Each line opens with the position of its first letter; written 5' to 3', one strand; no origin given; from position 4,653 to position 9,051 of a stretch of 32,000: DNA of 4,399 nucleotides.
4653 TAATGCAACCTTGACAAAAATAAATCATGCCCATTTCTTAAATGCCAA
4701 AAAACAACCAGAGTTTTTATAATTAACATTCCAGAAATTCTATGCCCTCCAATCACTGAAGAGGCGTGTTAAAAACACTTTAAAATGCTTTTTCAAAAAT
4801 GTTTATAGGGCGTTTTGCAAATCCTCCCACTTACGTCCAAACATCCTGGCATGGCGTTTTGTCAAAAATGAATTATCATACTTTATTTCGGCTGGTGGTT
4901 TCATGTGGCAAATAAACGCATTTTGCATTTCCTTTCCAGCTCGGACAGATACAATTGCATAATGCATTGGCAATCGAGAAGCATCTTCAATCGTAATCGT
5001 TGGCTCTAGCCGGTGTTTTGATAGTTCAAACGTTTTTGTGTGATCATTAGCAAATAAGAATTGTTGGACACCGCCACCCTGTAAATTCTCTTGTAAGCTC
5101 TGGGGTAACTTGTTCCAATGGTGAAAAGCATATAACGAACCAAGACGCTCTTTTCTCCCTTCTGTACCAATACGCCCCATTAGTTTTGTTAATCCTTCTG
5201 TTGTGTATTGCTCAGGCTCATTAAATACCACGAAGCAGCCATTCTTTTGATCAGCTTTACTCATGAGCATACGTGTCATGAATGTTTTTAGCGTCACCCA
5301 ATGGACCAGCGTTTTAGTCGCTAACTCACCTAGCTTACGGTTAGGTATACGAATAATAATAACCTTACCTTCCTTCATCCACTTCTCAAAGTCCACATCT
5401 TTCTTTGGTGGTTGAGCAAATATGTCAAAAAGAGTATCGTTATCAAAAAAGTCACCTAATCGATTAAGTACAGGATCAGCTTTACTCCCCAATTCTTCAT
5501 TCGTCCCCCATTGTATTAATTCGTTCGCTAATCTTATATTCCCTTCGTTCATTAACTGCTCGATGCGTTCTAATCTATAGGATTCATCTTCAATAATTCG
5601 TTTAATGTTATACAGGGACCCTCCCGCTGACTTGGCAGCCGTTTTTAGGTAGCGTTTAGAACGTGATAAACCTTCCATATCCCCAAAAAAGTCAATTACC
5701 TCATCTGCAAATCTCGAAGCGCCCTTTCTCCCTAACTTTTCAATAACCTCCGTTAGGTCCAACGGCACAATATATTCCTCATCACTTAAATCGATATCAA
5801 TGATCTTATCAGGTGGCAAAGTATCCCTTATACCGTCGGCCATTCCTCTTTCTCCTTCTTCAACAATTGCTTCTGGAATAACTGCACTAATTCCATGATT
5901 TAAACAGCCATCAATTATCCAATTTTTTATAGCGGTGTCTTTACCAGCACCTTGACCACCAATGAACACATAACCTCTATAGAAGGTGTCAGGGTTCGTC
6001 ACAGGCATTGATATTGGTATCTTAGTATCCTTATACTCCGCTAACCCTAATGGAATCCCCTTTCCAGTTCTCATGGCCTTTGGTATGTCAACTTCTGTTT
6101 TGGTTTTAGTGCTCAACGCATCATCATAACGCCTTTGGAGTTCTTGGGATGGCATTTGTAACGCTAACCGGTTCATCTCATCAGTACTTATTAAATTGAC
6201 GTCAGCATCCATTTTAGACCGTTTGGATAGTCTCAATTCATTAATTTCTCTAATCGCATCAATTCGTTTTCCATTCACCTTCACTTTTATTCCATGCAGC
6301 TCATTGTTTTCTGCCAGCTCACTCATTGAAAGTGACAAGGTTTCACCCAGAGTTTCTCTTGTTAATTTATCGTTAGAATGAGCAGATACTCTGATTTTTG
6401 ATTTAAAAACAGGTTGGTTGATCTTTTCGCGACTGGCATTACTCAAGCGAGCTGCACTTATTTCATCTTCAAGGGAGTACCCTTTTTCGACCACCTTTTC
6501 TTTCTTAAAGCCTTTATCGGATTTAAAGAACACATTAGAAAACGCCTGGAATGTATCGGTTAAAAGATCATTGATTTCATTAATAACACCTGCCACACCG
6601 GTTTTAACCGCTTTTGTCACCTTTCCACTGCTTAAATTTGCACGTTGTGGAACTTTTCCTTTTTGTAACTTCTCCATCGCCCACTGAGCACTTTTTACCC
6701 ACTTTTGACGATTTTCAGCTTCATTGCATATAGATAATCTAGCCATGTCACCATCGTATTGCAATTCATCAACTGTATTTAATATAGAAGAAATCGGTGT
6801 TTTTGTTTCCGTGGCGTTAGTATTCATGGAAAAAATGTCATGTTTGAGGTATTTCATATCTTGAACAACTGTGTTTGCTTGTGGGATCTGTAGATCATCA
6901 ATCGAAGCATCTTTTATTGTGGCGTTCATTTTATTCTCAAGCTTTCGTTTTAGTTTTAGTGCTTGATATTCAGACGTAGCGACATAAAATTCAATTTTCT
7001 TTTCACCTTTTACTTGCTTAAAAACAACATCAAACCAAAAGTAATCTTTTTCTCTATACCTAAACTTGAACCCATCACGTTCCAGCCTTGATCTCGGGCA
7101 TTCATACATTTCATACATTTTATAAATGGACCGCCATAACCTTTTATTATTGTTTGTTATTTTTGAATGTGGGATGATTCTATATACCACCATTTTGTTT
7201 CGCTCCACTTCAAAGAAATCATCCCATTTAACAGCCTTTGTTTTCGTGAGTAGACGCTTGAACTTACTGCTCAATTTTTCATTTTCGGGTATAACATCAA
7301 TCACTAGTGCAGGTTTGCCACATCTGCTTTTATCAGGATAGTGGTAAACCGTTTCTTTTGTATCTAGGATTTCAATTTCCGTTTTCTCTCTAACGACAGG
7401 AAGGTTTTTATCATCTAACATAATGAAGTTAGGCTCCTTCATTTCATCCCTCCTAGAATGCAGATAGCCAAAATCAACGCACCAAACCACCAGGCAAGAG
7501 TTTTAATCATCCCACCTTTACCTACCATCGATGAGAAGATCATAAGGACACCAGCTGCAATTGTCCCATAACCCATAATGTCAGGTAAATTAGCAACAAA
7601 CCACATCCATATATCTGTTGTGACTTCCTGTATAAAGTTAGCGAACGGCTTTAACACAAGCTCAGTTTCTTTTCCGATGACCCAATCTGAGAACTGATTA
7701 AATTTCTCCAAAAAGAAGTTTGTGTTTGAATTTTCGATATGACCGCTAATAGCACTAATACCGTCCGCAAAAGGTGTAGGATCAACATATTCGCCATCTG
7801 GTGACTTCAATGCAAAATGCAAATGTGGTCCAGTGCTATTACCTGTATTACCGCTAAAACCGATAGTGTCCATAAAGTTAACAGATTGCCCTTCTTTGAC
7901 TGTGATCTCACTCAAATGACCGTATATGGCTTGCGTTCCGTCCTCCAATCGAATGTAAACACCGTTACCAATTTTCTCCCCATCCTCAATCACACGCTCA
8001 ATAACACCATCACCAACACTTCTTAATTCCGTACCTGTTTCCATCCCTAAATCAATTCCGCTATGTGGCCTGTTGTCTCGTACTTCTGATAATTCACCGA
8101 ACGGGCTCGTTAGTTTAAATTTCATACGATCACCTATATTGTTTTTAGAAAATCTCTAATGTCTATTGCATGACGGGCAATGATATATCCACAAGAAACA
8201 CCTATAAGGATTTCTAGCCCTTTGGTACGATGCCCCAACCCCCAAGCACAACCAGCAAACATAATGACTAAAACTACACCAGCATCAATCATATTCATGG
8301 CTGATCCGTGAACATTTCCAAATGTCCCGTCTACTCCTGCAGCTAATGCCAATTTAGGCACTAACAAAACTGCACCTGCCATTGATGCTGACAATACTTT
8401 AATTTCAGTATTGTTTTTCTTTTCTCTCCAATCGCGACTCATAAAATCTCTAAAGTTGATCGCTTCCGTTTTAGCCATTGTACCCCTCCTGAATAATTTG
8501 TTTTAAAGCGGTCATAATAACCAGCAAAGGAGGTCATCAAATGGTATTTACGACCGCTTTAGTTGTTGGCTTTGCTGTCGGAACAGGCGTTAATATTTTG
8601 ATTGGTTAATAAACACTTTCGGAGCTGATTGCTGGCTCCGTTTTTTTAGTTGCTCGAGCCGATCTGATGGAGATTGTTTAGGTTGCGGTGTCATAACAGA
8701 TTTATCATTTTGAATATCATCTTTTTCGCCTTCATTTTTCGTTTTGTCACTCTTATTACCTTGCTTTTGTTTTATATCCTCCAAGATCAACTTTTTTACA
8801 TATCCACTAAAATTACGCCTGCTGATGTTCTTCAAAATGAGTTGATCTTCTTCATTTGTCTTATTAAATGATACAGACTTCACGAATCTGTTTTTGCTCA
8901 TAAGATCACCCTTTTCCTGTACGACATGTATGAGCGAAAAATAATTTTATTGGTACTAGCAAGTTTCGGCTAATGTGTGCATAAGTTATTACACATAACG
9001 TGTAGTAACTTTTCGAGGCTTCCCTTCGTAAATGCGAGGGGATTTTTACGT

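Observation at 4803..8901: Translationally coupled cassette: RHH-like protein, VirB2/B3-topology membrane protein, TM-anchored M23 peptidase and an ~879-aa VirB4/VirD4-like ATPase, inside a prophage accessory arm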

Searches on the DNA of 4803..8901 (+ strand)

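Call 7: search_dna_similar(query=window:4803-8901:+, collection=phages, mode=near, max_rows=25)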
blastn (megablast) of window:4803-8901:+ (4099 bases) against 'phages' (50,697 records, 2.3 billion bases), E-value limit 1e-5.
No match.

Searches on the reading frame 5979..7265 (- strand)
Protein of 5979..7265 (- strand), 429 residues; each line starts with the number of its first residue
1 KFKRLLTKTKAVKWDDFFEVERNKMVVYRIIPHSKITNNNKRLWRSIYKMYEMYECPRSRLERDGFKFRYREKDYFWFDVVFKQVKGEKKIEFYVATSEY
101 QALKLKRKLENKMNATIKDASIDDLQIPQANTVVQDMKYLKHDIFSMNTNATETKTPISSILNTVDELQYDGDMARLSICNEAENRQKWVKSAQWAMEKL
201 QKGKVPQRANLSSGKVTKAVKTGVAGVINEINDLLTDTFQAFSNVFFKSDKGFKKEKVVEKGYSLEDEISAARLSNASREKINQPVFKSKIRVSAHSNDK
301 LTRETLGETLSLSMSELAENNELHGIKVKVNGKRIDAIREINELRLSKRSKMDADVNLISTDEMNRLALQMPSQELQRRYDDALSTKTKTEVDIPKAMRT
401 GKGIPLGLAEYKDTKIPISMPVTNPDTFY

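Call 53: predict_structure(alignment_id=A3)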
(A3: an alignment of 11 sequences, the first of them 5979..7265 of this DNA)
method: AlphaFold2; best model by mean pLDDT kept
length: 429 residues; sequences in the alignment: 11
mean_pLDDT: 63.0   pTM: 0.61
mean pLDDT of the five models: 63.0, 58.1, 49.7, 48.3, 43.3
residues with pLDDT >= 90: 10; 70-90: 165; 50-70: 133; < 50: 121
segments of 3 or more residues with pLDDT < 50: 1-3, 141-154, 192-201, 203-281, 381-391
pLDDT, mean of each block of 10 residues (from residue 1): 49 61 84 57 80 64 67 82 74 85 84 77 88 77 41 50 59 79 69 45 38 36 38 43 40 38 34 41 70 84 74 63 70 85 79 63 64 54 43 59 77 80 62
secondary structure, 60 per line:
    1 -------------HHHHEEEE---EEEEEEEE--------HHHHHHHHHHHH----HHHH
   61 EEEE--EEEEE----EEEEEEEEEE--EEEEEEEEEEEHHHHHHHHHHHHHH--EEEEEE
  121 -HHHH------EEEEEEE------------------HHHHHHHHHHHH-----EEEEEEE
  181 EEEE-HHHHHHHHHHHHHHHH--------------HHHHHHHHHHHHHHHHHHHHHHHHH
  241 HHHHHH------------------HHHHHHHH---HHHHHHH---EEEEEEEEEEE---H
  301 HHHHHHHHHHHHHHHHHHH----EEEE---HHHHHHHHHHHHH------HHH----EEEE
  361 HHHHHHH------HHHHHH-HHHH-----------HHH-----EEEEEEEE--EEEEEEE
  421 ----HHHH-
elements in order: H14-17 E18-21 E25-32 H41-52 H57-60 E61-64 E67-71 E76-85 E88-98 H99-112 E115-120 H122-125 E132-138 H157-168 E174-184 H186-201 H216-246 H265-272 H276-282 E286-296 H300-319 E324-327 H331-343 E357-360 H361-367 H374-379 H381-384 E404-411 E414-420 H425-428

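Call 55: fold_search(model_id=the predicted structure, library=pdb)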
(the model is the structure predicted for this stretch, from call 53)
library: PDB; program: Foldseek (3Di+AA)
matches with E <= 10: 443; with E <= 0.001: 14
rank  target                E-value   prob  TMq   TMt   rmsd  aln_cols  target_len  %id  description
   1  7o42_E                7.6e-06  1.00  0.39  0.20  10.6       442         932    9  TrwK/VirB4unbound trimer of dimers complex (with Hcp1) from the R388 type IV secretion system determined by cryo-EM. (released 2022-06-22)
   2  7o42_A                2.5e-05  1.00  0.40  0.20  10.0       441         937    8  TrwK/VirB4unbound trimer of dimers complex (with Hcp1) from the R388 type IV secretion system determined by cryo-EM. (released 2022-06-22)
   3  7o43_B                3.1e-05  1.00  0.36  0.21  11.2       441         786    8  TrwK/VirB4unbound dimer complex from R388 type IV secretion system determined by cryo-EM. (released 2022-06-22)
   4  8rtd_g                3.5e-05  1.00  0.37  0.23   7.2       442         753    8  Stalk-Arches-IMC structure from the fully-assembled R388 type IV secretion system determined by cryo-EM. (released 2024-06-19)
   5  7o43_A                3.9e-05  1.00  0.38  0.23  10.5       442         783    7  TrwK/VirB4unbound dimer complex from R388 type IV secretion system determined by cryo-EM. (released 2022-06-22)
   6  8rtd_h                4.2e-05  1.00  0.37  0.35   7.6       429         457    8  Stalk-Arches-IMC structure from the fully-assembled R388 type IV secretion system determined by cryo-EM. (released 2024-06-19)
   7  8rtd_V                4.4e-05  1.00  0.36  0.24   7.6       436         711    7  Stalk-Arches-IMC structure from the fully-assembled R388 type IV secretion system determined by cryo-EM. (released 2024-06-19)
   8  8rtb_B                5.5e-05  1.00  0.36  0.26   7.6       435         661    7  Extended inner membrane complex (IMC) protomer structure (TrwM/VirB3-TrwK/VirB4-TrwI/VirB6-TrwG/VirB8-TrwE/VirB10) fro (released 2024-06-19)
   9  8rtd_P                5.5e-05  1.00  0.36  0.23   7.6       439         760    7  Stalk-Arches-IMC structure from the fully-assembled R388 type IV secretion system determined by cryo-EM. (released 2024-06-19)
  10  8rtb_A                8.7e-05  1.00  0.38  0.24   6.9       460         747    7  Extended inner membrane complex (IMC) protomer structure (TrwM/VirB3-TrwK/VirB4-TrwI/VirB6-TrwG/VirB8-TrwE/VirB10) fro (released 2024-06-19)
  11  8rtd_O                8.7e-05  1.00  0.38  0.23   7.0       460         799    7  Stalk-Arches-IMC structure from the fully-assembled R388 type IV secretion system determined by cryo-EM. (released 2024-06-19)
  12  8rtd_T                8.7e-05  1.00  0.38  0.23   6.9       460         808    7  Stalk-Arches-IMC structure from the fully-assembled R388 type IV secretion system determined by cryo-EM. (released 2024-06-19)
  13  7o41_B                1.1e-04  1.00  0.36  0.25  11.0       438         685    8  Hexameric composite model of the Inner Membrane Complex (IMC) with the Arches from the fully-assembled R388 type IV se (released 2022-06-22)
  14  7o41_A                9.4e-04  1.00  0.36  0.23   9.9       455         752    7  Hexameric composite model of the Inner Membrane Complex (IMC) with the Arches from the fully-assembled R388 type IV se (released 2022-06-22)
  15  3dtz_A                1.3e-02  0.18  0.11  0.17  19.2       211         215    8  Crystal structure of Putative Chlorite dismutase TA0507 (released 2008-08-05)
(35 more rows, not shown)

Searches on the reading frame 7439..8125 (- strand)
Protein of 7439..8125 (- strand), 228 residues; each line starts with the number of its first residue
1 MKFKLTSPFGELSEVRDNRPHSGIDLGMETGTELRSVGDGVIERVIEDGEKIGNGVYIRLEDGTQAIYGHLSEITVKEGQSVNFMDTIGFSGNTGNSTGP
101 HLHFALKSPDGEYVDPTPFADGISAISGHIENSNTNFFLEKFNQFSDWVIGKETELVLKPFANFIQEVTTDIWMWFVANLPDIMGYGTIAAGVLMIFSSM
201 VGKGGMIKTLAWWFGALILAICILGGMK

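Call 4: search_protein_families(library=pfam, proteins=[window:7439-8125:-], max_evalue=0.01)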
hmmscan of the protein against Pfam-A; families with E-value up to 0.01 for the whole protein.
window:7439-8125:- (228 aa): 1 family
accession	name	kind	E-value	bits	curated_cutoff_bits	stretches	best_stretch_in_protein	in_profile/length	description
PF01551.29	Peptidase_M23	-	3.7e-25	88.4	28.7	1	20-116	2-96/96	Peptidase family M23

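Call 5: search_protein_families(library=phrogs, proteins=[window:7439-8125:-], max_evalue=0.001)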
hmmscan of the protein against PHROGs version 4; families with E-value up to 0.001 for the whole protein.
window:7439-8125:- (228 aa): 24 families
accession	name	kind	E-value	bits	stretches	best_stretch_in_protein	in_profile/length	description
phrog_7767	-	other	2.6e-39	136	1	2-171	3-171/194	metallo-endopeptidase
phrog_20592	-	unknown function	7e-38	130.5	1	132-226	22-116/117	-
phrog_33207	-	other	4e-24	86.8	1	3-135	11-145/240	metallo-endopeptidase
phrog_6700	-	lysis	1.3e-18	66.4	1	13-119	2618-2723/2898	endolysin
phrog_16615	-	other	1.9e-17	64.3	1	18-118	416-515/529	peptidase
phrog_10030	-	tail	2.1e-17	62.8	1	18-136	1911-2034/2105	tail length tape measure protein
phrog_21656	-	other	1.3e-16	60.8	1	15-124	631-747/1022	peptidase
phrog_3578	-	lysis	1.5e-15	58.5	1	4-119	215-355/405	endolysin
phrog_14988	-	other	8.5e-15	56.2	1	2-106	13-126/272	peptidase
phrog_1067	-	head and packaging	1.2e-14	54.8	1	17-119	758-862/991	minor head protein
phrog_4070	-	tail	7.9e-14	51.7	1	19-109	623-712/989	tail length tape measure protein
phrog_28672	-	other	4.3e-13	49.6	1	5-107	276-374/397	metallo-endopeptidase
phrog_8537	-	unknown function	9e-13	49.2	1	20-108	15-102/384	-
phrog_167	-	tail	1.1e-11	44.2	1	18-111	1214-1291/1555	tail length tape measure protein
phrog_3084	-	lysis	1.6e-10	41.6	1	3-108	10-118/468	endolysin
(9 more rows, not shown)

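Call 6: search_protein_families(library=ncbifam, proteins=[window:7439-8125:-], max_evalue=0.01)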
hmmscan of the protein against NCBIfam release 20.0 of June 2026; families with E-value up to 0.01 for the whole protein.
window:7439-8125:- (228 aa): 12 families
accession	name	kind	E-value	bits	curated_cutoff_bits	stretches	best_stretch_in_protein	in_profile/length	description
NF008652.0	PRK11649.1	equivalog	1.6e-18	66.7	341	1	20-106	312-397/439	murein DD-endopeptidase MepM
NF052530.1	Heli_ShapePgp3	exception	1.9e-18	66.5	300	1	2-122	146-266/270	peptidoglycan metallopeptidase Pgp3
NF053825.1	PdgNdpepShyA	equivalog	1.2e-17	63.7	700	1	19-107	294-381/425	peptidoglycan DD-endopeptidase ShyA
NF053824.1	PdgNdpepShyC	equivalog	1.4e-13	50.6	700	1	19-105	294-379/429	peptidoglycan DD-endopeptidase ShyC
NF052336.1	PdgHdaseHSB100310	equivalog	1.5e-13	50.8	500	1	6-114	44-149/316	peptidoglycan hydrolase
NF041208.1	celldiv_DipM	equivalog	2.5e-12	46.7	740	1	22-117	320-414/419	cell division endopeptidase DipM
NF050804.1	CellDivDipMCaul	equivalog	7.1e-10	38.3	900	1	22-107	529-614/634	cell division endopeptidase DipM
NF052529.1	PG_M23_Pgp6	exception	9.1e-10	37.8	600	1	21-107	335-420/452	peptidoglycan metallopeptidase Pgp6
NF053738.1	S2SprSpoIIQBc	equivalog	1.5e-08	34.6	250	1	20-121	121-224/232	stage II sporulation protein SpoIIQ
NF047755.1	LIC_10271_M23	exception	5.7e-05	23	180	1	18-89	114-184/207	LIC_10271 family cell wall hydrolase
NF040883.1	amid_act_ActS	equivalog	0.00025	20.4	375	1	22-107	137-221/242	amidase activator ActS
NF008644.1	PRK11637.1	equivalog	0.00064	18.8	270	1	20-119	285-382/385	murein hydrolase activator EnvC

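Call 90: search_protein_families(library=padloc, proteins=[window:7439-8125:-], max_evalue=0.01)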
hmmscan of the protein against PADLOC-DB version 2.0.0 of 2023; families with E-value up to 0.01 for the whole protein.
window:7439-8125:- (228 aa): 0 families

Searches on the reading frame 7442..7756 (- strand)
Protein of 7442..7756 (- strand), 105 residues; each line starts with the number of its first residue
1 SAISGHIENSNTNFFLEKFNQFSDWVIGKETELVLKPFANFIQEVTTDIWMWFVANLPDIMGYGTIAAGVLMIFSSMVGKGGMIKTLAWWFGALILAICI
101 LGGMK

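Call 58: search_protein_families(library=pfam, alignment_id=A4, max_evalue=10)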
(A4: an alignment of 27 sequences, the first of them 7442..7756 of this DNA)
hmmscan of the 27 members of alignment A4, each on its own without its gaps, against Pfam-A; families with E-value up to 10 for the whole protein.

A. member 1, window:7442-7756:- (105 aa): 0 families

B. families by the number of members that match (of 27 scanned): 9 families
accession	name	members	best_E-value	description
PF12650.12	DUF3784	2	0.072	Domain of unknown function (DUF3784)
PF06797.16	DUF1229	1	0.033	Protein of unknown function (DUF1229)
PF20705.2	DUF6821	1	0.083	Family of unknown function (DUF6821)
PF17320.7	DUF5363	1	0.092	Family of unknown function (DUF5363)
PF19198.5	RsaA_NTD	1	0.13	RsaA N-terminal domain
PF11997.14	DUF3492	1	0.15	Domain of unknown function (DUF3492)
PF06540.16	GMAP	1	0.19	Galanin message associated peptide (GMAP)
PF24183.1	DUF7412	1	0.3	Family of unknown function (DUF7412)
PF03222.19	Trp_Tyr_perm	1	4.6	Tryptophan/tyrosine permease family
